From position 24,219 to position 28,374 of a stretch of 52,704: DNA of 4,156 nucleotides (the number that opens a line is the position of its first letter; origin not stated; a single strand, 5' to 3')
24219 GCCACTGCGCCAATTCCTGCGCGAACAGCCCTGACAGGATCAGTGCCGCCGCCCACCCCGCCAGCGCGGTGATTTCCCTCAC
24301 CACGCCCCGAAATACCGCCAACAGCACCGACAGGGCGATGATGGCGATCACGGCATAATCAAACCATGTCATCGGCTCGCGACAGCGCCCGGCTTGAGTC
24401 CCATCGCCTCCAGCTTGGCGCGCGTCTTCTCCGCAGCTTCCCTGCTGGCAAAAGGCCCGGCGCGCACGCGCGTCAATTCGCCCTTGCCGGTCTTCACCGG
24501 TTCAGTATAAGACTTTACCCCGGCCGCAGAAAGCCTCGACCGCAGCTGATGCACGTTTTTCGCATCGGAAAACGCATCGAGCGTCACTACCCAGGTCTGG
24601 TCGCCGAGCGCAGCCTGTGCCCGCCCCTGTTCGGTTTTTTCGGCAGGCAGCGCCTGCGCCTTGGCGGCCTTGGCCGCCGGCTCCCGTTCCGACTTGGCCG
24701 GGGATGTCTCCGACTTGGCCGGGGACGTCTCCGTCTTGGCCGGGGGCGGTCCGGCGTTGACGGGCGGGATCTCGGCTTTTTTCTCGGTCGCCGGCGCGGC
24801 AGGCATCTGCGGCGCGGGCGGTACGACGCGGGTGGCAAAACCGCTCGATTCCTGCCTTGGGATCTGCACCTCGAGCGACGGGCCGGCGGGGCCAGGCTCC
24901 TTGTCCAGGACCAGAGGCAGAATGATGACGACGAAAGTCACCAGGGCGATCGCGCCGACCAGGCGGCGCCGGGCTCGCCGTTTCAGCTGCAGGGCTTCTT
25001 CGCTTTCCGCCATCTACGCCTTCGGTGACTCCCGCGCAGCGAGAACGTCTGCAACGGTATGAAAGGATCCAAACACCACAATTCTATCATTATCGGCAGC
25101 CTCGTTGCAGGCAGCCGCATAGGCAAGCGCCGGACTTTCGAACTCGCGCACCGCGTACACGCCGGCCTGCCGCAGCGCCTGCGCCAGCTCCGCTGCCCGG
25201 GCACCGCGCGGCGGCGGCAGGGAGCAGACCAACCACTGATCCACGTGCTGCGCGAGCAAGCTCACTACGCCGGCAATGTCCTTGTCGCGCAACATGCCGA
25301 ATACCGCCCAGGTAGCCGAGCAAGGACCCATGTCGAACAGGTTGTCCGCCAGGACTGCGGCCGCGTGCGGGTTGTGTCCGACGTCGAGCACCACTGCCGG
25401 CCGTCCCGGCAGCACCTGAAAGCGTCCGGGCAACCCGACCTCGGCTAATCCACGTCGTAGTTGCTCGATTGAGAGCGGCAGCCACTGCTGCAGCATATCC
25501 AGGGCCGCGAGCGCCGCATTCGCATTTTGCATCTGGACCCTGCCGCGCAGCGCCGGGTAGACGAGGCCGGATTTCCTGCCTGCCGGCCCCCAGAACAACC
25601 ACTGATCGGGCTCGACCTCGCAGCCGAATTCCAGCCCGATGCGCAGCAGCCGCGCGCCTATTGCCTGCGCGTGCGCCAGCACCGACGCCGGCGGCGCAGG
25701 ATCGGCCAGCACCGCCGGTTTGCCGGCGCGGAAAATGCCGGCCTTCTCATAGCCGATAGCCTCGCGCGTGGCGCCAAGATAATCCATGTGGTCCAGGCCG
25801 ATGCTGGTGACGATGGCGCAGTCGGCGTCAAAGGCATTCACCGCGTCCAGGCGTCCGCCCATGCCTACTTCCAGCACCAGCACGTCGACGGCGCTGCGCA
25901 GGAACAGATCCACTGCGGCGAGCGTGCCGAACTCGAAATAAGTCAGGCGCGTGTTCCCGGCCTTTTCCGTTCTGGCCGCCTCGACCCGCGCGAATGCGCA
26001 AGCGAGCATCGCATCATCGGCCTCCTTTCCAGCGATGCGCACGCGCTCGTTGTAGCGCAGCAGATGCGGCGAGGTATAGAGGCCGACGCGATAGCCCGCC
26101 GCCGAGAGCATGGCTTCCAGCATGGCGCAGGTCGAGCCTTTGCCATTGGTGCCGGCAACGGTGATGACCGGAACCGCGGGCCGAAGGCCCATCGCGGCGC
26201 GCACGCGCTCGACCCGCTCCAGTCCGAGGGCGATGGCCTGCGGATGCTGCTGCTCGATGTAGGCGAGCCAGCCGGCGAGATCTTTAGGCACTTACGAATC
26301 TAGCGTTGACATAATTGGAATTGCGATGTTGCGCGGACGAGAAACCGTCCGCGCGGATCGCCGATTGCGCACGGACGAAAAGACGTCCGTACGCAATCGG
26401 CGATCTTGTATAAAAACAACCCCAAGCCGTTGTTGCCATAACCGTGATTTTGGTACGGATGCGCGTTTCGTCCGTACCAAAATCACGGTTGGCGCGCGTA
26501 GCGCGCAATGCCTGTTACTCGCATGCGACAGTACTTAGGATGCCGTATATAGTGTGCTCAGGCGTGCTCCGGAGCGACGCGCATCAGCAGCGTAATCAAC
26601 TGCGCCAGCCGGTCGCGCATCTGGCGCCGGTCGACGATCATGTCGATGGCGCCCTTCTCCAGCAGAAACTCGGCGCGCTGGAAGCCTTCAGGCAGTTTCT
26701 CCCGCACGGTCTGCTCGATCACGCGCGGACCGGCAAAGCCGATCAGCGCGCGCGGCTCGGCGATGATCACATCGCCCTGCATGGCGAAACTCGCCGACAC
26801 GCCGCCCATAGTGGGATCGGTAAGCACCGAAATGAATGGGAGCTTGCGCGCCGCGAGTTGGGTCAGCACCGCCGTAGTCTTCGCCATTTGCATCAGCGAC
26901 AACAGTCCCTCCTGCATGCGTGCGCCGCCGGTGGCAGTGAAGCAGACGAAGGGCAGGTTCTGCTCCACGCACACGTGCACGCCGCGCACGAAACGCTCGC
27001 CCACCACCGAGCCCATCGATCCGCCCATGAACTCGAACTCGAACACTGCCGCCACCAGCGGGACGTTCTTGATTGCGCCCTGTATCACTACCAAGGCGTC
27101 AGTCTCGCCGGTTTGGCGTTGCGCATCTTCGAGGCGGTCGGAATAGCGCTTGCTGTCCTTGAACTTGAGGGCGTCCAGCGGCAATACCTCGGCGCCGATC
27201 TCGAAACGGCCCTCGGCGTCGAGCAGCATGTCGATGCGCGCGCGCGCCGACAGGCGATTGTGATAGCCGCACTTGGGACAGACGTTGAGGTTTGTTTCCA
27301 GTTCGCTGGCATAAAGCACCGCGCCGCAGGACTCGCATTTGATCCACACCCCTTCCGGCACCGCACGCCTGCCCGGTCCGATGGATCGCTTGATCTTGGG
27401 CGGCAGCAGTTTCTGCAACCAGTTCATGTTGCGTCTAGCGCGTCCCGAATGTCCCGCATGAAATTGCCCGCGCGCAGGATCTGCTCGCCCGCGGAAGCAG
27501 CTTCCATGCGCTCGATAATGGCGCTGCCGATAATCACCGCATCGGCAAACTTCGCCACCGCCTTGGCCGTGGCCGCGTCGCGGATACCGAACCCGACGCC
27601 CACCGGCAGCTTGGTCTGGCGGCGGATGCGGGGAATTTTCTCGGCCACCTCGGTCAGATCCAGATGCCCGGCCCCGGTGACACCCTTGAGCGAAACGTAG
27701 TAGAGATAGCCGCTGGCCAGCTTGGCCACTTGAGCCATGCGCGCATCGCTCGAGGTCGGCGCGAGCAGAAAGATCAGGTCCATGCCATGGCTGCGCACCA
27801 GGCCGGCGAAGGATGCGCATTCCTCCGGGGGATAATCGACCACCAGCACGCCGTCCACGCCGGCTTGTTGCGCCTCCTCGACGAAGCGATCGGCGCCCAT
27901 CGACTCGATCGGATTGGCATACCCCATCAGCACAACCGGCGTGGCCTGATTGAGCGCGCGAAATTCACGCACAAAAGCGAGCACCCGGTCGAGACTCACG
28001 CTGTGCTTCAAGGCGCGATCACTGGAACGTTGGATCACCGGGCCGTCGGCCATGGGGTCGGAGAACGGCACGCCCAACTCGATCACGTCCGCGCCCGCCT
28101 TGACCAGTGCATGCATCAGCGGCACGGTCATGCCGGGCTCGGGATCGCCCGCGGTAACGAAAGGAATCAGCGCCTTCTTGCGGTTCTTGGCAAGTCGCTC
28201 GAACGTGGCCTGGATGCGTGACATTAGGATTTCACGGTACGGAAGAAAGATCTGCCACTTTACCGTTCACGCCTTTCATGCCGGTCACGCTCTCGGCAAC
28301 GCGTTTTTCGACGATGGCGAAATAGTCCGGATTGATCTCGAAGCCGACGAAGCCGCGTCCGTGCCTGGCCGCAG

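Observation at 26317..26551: Wall-to-wall hairpin element splitting accD from folC; most complete copy of a three-member repeat family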

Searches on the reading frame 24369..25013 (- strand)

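Call 10: search_protein_families(library=ncbifam, proteins=[window:24369-25013:-])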
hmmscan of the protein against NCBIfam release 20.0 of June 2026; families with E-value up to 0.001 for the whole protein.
window:24369-25013:- (214 aa): 3 families
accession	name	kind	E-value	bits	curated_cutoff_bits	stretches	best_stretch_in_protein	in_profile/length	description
NF008641.0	PRK11633.1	equivalog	1e-13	52.2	150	1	45-204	57-215/228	cell division protein DedD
TIGR02223.1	ftsN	equivalog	1.5e-07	31.3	107.65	1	76-206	166-292/299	cell division protein FtsN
NF007953.1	PRK10672.1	equivalog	3.1e-05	23.7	201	1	97-202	253-349/362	endolytic peptidoglycan transglycosylase RlpA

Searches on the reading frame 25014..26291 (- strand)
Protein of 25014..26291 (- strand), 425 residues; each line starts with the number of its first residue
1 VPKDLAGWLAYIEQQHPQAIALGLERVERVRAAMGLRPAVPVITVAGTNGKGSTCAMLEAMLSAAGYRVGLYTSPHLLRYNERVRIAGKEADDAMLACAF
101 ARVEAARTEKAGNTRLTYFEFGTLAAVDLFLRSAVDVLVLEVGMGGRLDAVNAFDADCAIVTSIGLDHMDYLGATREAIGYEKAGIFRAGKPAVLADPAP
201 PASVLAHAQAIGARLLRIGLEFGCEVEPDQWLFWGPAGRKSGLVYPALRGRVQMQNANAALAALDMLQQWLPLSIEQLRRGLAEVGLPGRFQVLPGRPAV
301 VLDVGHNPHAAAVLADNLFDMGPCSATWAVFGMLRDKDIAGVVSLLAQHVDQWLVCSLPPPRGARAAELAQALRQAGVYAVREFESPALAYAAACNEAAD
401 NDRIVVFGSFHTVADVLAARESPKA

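Call 10: search_protein_families(library=ncbifam, proteins=[window:25014-26291:-])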
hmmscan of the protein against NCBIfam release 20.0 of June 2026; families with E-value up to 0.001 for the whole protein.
window:25014-26291:- (425 aa): 18 families
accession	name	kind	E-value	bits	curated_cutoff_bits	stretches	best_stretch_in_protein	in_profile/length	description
NF008101.0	PRK10846.1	equivalog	3.1e-135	451.2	360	1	4-421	12-415/422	bifunctional tetrahydrofolate synthase/dihydrofolate synthase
TIGR01499.1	folC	subfamily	1.9e-100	337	162.65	1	24-417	1-397/400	bifunctional protein FolC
NF047860.1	Tet-DihydfolSynFolCMyb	equivalog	2.4e-60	204.8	700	1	38-394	61-431/468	bifunctional tetrahydrofolate synthase/dihydrofolate synthase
TIGR02068.2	cya_phycin_syn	equivalog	4.6e-19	67.9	850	2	248-407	677-847/862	cyanophycin synthetase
TIGR01085.1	murE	subfamily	1.5e-15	57.1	257.3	2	125-408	146-445/472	UDP-N-acetylmuramyl-tripeptide synthetase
NF010623.0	PRK14016.1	subfamily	1.7e-14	52.9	877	2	251-407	682-849/871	cyanophycin synthetase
NF001124.0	PRK00139.1-2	equivalog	5.8e-12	45.1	476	1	35-414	105-472/500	UDP-N-acetylmuramoyl-L-alanyl-D-glutamate--2,6-diaminopimelate ligase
NF008896.0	PRK11929.1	equivalog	1.7e-11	42.7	1023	1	247-411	305-475/965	bifunctional UDP-N-acetylmuramoyl-L-alanyl-D-glutamate--2,6-diaminopimelate ligase MurE/UDP-N-acetylmuramoyl-tripeptide--D-alanyl-D-alanine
NF001126.0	PRK00139.1-4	equivalog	1.6e-10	40.2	373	1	40-83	104-147/486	UDP-N-acetylmuramoyl-L-alanyl-D-glutamate--2,6-diaminopimelate ligase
NF053645.1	pMurC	equivalog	2.5e-09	36.3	560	0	36-69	98-131/492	pseudomurein biosynthesis peptide ligase pMurC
NF053647.1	pMurD2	equivalog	4.3e-08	32.5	550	0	41-69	100-128/405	pseudomurein biosynthesis peptide ligase pMurD2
TIGR01087.1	murD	equivalog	8.7e-08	31.7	211.95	1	36-69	100-133/441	UDP-N-acetylmuramoyl-L-alanine--D-glutamate ligase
NF053648.1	pMurE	equivalog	2.5e-06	26.5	600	0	43-69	101-127/464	pseudomurein biosynthesis peptide ligase pMurE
TIGR01082.1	murC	equivalog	2.8e-06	26.7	335.1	0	28-67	88-127/449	UDP-N-acetylmuramate--L-alanine ligase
NF001123.0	PRK00139.1-1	equivalog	2.9e-06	26.2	586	0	244-411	297-466/493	UDP-N-acetylmuramoyl-L-alanyl-D-glutamate--2,6-diaminopimelate ligase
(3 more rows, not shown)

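Call 42: find_related_loci(query=window:25014-26291:-, collection=metagenome_contigs, flank=3000)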
Query window:25014-26291:- (425 aa) in metagenome_contigs; peptide patterns used: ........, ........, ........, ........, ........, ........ (x = any residue, [..] = any of these).
245 stretches matched a pattern; 183 encode a relative of the query (tblastn E <= 1e-3); the best 80 are kept; 79 distinct loci.
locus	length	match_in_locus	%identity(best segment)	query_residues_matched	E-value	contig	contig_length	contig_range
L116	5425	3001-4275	86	1-425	0e+0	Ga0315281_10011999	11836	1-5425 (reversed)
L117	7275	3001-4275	88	1-425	0e+0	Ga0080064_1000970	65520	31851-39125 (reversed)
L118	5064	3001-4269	88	3-425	0e+0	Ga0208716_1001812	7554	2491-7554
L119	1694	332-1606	89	1-425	0e+0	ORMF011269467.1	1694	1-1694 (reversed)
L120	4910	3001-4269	88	3-425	0e+0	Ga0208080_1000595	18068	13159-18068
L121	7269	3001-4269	88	3-425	0e+0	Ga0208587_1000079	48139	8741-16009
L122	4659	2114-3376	85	1-421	0e+0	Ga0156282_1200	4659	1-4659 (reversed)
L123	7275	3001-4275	85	1-425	0e+0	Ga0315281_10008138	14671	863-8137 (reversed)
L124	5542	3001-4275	86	1-425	0e+0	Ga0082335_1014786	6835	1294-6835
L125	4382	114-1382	83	2-424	0e+0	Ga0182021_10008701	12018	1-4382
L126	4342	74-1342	83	3-425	0e+0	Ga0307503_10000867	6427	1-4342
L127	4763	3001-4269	86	3-425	0e+0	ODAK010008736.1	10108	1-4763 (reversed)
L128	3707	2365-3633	85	3-425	0e+0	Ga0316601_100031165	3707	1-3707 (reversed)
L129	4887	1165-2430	81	1-422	0e+0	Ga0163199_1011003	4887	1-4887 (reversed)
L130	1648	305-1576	85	1-424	0e+0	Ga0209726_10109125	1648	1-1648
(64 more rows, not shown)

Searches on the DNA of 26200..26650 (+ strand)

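Call 8: search_rna_families(source=window, start=26200, end=26650, threshold=evalue, max_evalue=10, show_alignments=3)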
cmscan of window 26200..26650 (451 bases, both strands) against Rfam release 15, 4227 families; matches with E-value up to 10: 9.
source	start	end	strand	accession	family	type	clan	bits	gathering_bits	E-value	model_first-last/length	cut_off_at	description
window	26356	26411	+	RF03704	MIR4380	Gene; miRNA;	-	23.2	83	0.028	1-82/82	no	MIR4380 microRNA precursor family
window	26435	26493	-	RF03556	mir-559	Gene; miRNA;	-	21.6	95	0.11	1-91/91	no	mir-559 microRNA precursor family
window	26364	26397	-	RF00729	mir-278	Gene; miRNA;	-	20.5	55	0.025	1-75/75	no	mir-278 microRNA precursor family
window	26440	26490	-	RF03597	MIR6438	Gene; miRNA;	-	18.7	58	1.4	1-100/100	no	MIR6438 microRNA precursor family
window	26364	26397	+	RF00729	mir-278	Gene; miRNA;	-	18.3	55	0.12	1-75/75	no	mir-278 microRNA precursor family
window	26448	26482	+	RF00729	mir-278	Gene; miRNA;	-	15.3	55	0.98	1-75/75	no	mir-278 microRNA precursor family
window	26440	26490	-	RF03465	MIR9666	Gene; miRNA;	-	14.2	88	6.4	1-98/98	no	MIR9666 microRNA precursor family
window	26366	26414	+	RF02603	BASRCII26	Gene; sRNA;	-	11.8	218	1.6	1-190/190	no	Brucella sRNA CII26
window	26356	26405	+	RF01670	P17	Gene; sRNA;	-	9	45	6.7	252-282/282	no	Pseudomonas sRNA P17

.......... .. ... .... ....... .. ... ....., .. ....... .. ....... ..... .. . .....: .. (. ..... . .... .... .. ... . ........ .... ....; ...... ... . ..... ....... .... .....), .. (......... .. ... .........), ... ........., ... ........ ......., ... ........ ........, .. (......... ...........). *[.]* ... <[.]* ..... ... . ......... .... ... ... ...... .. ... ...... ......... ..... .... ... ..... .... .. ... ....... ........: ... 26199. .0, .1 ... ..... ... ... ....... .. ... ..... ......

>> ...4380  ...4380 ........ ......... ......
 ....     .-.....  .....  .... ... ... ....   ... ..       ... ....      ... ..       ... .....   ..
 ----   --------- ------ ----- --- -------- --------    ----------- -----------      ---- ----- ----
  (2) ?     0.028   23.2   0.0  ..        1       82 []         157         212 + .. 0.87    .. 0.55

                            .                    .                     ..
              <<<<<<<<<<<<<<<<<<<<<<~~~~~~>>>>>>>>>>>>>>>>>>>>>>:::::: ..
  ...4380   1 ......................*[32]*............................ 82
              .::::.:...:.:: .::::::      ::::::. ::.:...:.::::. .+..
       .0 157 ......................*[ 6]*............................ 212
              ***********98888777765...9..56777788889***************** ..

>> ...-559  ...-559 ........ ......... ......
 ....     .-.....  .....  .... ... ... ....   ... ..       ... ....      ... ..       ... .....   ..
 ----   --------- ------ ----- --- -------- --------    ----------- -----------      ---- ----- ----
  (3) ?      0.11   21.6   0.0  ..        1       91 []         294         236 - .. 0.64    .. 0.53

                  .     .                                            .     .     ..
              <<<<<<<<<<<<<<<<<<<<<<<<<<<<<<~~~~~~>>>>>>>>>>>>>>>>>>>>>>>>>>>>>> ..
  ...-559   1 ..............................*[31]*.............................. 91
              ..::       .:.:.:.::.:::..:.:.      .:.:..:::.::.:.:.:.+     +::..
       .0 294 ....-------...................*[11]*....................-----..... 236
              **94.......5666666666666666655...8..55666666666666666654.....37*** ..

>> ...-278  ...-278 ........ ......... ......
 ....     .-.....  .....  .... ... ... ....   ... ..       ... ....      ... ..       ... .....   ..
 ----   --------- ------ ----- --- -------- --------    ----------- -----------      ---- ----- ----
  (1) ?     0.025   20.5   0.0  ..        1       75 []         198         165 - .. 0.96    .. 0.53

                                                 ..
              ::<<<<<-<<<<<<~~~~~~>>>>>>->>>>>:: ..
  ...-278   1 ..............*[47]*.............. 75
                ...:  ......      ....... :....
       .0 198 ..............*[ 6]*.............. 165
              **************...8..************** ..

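Call 26: search_dna_similar(query=window:26300-26560:+, collection=plasmids, mode=distant, max_rows=15)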
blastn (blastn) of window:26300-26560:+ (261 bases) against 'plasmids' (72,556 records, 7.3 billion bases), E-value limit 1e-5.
No match.
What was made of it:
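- Tried and rejected: PLSDB plasmids, blastn with the spacer: no match (call 26).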

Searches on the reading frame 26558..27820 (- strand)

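Call 10: search_protein_families(library=ncbifam, proteins=[window:26558-27820:-])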
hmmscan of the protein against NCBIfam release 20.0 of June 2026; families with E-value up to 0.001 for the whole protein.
window:26558-27820:- (420 aa): 4 families
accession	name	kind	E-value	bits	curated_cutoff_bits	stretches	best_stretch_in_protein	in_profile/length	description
TIGR00515.1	accD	equivalog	1.8e-124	414.8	317.45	1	145-415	12-282/285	acetyl-CoA carboxylase, carboxyltransferase subunit beta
TIGR03133.1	malonate_beta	equivalog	3.4e-17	62.6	278.15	1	190-371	6-182/274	biotin-independent malonate decarboxylase subunit beta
NF005530.0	PRK07189.1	equivalog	4.1e-17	62.2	228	1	190-371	16-192/303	biotin-independent malonate decarboxylase subunit beta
TIGR01117.1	mmdA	subfamily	4e-12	45.7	998.8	1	188-371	29-199/512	methylmalonyl-CoA decarboxylase subunit alpha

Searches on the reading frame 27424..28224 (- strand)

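Call 10: search_protein_families(library=ncbifam, proteins=[window:27424-28224:-])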
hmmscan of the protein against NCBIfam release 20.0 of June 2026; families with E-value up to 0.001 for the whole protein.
window:27424-28224:- (266 aa): 7 families
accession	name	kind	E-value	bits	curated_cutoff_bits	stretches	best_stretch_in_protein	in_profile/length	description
TIGR00262.1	trpA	equivalog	7.1e-76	254.5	102.35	1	8-250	1-245/256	tryptophan synthase subunit alpha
NF009621.0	PRK13125.1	equivalog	1.3e-27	96.8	234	1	16-264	3-241/244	tryptophan synthase subunit alpha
TIGR01304.1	IMP_DH_rel_2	equivalog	9.5e-05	21.8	342.1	0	78-165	85-170/365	GuaB3 family IMP dehydrogenase-related protein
NF003197.1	PRK04169.1-1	equivalog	0.00015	21.7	260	1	176-244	154-220/228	heptaprenylglyceryl phosphate synthase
NF003198.0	PRK04169.1-2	subfamily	0.00018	20.7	247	0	195-250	187-243/249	geranylgeranylglyceryl/heptaprenylglyceryl phosphate synthase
TIGR00007.1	TIGR00007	equivalog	0.00025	20.8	228.95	1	193-242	60-110/231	1-(5-phosphoribosyl)-5-[(5-phosphoribosylamino)methylideneamino]imidazole-4-carboxamide isomerase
TIGR01768.1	GGGP-family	subfamily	0.00065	19.3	113.25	0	184-240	160-215/224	geranylgeranylglyceryl phosphate synthase family protein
